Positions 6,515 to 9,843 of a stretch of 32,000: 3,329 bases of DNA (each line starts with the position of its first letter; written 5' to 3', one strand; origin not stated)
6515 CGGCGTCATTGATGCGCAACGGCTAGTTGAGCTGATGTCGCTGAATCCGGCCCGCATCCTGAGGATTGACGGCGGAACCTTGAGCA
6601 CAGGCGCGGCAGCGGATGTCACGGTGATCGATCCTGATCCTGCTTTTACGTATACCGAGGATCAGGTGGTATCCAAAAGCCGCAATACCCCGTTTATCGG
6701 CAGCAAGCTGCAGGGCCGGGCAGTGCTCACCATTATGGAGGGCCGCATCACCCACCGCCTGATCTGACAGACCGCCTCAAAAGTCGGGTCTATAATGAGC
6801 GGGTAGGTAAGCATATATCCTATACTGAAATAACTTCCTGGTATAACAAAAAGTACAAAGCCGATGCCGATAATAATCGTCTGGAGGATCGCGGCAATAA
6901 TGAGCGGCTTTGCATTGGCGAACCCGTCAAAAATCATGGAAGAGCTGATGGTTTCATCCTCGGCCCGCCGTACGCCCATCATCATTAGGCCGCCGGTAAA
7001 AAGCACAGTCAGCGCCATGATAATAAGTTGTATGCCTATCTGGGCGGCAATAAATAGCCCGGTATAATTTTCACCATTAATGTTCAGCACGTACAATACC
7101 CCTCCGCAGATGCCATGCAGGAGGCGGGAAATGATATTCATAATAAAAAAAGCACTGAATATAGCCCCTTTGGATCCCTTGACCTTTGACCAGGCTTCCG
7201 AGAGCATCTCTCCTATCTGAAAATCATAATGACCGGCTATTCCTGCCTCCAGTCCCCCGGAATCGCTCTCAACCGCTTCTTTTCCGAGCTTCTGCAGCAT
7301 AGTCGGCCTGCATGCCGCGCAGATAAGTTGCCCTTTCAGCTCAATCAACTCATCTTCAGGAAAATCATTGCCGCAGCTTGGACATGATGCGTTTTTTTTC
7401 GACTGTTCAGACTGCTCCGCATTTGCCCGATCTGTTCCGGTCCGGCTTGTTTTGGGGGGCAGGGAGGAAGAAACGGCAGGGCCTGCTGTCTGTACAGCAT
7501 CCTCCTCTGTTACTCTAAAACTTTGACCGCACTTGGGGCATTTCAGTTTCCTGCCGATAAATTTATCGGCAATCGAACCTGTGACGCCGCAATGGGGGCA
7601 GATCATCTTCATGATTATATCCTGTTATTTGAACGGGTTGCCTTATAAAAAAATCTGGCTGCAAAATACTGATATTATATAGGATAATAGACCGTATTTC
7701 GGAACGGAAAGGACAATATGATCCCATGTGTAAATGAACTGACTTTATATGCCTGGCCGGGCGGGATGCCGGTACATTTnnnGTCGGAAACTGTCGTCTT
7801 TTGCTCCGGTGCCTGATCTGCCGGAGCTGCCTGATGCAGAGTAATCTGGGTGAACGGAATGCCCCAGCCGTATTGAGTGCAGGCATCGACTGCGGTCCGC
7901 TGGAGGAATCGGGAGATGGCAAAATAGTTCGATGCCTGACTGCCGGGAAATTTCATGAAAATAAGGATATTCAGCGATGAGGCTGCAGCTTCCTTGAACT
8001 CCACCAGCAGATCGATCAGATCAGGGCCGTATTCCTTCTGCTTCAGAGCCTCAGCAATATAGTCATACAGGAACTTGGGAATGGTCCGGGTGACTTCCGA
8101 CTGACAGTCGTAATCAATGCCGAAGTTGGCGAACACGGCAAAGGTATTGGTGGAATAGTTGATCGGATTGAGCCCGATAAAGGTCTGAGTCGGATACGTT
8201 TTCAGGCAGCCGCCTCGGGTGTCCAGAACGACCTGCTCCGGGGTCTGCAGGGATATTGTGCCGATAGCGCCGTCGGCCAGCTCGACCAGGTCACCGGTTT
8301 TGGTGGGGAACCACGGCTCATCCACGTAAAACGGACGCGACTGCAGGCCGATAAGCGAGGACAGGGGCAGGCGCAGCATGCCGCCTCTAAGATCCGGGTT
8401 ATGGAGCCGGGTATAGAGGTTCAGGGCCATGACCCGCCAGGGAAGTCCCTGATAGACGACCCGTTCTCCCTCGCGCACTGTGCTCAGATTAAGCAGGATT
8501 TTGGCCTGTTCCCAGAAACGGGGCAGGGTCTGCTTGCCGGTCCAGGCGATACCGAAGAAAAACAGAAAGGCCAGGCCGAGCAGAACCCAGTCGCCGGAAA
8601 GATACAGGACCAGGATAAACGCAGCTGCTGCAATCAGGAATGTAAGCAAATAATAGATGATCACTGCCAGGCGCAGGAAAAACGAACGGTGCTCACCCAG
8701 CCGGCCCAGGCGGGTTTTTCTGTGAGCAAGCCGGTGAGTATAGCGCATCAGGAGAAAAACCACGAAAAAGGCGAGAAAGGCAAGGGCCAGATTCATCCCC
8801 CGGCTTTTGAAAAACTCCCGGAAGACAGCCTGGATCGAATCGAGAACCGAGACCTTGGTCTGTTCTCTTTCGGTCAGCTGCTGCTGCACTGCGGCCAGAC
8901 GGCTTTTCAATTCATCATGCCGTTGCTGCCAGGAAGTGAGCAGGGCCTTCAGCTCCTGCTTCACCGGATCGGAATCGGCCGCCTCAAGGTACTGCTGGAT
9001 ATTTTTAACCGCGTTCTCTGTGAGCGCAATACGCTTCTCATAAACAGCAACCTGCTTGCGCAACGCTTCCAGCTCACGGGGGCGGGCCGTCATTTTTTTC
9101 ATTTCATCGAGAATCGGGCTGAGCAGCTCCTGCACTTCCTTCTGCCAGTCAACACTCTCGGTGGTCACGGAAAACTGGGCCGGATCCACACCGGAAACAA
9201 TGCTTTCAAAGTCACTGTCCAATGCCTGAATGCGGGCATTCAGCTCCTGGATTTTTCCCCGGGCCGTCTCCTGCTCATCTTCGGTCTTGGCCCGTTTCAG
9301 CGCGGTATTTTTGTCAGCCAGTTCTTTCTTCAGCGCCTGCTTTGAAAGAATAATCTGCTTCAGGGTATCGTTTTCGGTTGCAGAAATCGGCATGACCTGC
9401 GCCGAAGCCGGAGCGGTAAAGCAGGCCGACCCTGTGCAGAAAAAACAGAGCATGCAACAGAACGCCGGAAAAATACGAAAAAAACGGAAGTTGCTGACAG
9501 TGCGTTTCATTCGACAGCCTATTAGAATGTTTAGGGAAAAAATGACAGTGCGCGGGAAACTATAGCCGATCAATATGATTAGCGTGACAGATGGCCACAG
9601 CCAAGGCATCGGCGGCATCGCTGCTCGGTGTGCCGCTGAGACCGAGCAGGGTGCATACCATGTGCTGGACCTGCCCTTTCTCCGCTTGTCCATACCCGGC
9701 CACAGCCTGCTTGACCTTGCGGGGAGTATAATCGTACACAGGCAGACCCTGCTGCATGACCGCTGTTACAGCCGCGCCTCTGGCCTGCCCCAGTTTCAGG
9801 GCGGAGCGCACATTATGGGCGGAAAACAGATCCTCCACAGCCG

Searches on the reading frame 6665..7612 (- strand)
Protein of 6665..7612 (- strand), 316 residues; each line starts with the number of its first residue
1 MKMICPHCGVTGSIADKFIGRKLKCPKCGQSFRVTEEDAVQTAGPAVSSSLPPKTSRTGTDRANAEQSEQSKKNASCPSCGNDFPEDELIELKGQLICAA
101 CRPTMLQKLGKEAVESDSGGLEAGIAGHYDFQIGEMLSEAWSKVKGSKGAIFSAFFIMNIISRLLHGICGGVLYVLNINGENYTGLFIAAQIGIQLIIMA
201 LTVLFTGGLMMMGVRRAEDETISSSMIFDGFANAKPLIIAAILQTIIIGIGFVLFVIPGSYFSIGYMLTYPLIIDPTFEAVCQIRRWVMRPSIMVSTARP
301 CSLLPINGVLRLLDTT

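Call 27: search_protein_families(library=pfam, proteins=[window:6665-7612:-], max_evalue=0.001)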
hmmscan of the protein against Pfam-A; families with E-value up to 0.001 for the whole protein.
window:6665-7612:- (316 aa): 3 families
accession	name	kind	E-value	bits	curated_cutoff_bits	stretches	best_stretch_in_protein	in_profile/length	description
PF13717.11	Zn_ribbon_4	-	1.7e-05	25.1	30.3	1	1-33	1-36/36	zinc-ribbon domain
PF13248.11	Zn_ribbon_3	-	0.00017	21.3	27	0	22-34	2-12/26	zinc-ribbon domain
PF04423.19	Rad50_zn_hook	-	0.00044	20.5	24.3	0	69-95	16-40/52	Rad50 zinc hook motif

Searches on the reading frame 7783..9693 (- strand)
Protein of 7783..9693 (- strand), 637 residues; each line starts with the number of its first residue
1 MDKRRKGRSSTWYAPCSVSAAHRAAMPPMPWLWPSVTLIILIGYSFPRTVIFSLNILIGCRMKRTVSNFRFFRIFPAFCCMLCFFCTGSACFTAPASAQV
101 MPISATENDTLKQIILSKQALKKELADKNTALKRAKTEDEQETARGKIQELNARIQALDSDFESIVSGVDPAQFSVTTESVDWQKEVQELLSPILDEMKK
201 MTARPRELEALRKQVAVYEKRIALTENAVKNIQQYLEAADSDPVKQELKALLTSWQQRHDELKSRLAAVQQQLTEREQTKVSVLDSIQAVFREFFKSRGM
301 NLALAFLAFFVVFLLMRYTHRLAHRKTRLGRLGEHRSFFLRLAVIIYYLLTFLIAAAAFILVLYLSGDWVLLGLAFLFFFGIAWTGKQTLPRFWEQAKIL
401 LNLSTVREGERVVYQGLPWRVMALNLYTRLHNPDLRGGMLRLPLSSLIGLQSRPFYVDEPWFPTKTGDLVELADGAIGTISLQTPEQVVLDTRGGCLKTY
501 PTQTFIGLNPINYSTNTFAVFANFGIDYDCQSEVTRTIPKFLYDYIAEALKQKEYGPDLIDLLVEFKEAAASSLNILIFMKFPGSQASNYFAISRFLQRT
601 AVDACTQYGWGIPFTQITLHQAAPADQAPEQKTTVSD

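Call 26: search_protein_families(library=pfam, proteins=[window:7783-9693:-], max_evalue=0.001)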
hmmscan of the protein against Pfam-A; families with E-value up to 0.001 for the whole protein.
window:7783-9693:- (637 aa): 1 family
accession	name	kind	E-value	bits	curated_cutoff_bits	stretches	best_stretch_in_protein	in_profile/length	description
PF04108.17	ATG17_like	-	4.5e-05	23.5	43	1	135-305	112-269/355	Autophagy protein ATG17-like domain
